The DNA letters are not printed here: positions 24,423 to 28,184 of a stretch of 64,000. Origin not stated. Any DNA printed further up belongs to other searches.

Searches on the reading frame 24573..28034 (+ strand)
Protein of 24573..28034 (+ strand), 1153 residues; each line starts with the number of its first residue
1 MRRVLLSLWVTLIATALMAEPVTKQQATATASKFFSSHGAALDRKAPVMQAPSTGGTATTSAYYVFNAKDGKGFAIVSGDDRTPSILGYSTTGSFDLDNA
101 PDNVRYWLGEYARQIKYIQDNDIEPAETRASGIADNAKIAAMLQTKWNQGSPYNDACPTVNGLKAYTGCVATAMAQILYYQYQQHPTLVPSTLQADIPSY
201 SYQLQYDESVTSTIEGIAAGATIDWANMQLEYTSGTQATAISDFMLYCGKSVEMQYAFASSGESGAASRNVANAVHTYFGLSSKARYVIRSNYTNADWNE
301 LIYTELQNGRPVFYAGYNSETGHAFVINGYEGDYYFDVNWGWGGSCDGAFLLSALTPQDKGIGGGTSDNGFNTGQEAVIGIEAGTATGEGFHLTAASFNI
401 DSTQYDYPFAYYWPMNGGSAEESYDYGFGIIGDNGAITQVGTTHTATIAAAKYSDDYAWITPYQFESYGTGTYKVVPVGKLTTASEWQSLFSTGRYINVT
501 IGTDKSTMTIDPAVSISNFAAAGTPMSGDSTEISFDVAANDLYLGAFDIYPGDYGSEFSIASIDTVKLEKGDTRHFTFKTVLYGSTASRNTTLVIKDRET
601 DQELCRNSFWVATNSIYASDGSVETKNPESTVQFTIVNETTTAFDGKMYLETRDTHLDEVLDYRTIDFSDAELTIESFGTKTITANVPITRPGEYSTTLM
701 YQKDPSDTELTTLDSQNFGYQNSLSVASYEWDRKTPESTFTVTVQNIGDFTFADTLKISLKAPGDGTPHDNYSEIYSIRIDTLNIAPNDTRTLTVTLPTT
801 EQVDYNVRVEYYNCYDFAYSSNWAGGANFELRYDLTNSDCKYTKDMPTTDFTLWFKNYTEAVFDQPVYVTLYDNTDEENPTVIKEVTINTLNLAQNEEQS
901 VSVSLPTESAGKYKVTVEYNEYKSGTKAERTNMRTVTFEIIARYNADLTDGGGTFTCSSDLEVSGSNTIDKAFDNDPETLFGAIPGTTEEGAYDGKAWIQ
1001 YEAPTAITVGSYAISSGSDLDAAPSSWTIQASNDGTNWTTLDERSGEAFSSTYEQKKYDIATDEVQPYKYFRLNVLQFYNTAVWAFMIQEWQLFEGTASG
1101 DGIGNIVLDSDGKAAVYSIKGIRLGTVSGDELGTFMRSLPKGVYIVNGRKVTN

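Call 5: search_protein_families(library=pfam, proteins=[window:24573-28034:+])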
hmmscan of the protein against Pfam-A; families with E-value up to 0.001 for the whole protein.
window:24573-28034:+ (1153 aa): 6 families
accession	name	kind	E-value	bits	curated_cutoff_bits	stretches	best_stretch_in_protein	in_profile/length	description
PF01640.23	Peptidase_C10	-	3.7e-52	177.8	26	1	147-350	1-194/194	Peptidase C10 family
PF13734.11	Inhibitor_I69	-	7.4e-30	103.7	25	1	19-115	1-98/98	Spi protease inhibitor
PF00754.31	F5_F8_type_C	-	2.7e-08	34.4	28.2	1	955-1080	2-116/127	F5/8 type C domain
PF14699.12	hGDE_N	-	0.00015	22.3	22.1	0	673-716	36-78/92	N-terminal domain from the human glycogen debranching enzyme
PF22633.2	F5_F8_type_C_2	-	0.00047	21.2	27.8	1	972-1049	2-73/91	NedA-like, galactose-binding domain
PF14734.12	DUF4469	-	0.00087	19.6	22.6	0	886-931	51-96/101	Domain of unknown function (DUF4469) with IG-like fold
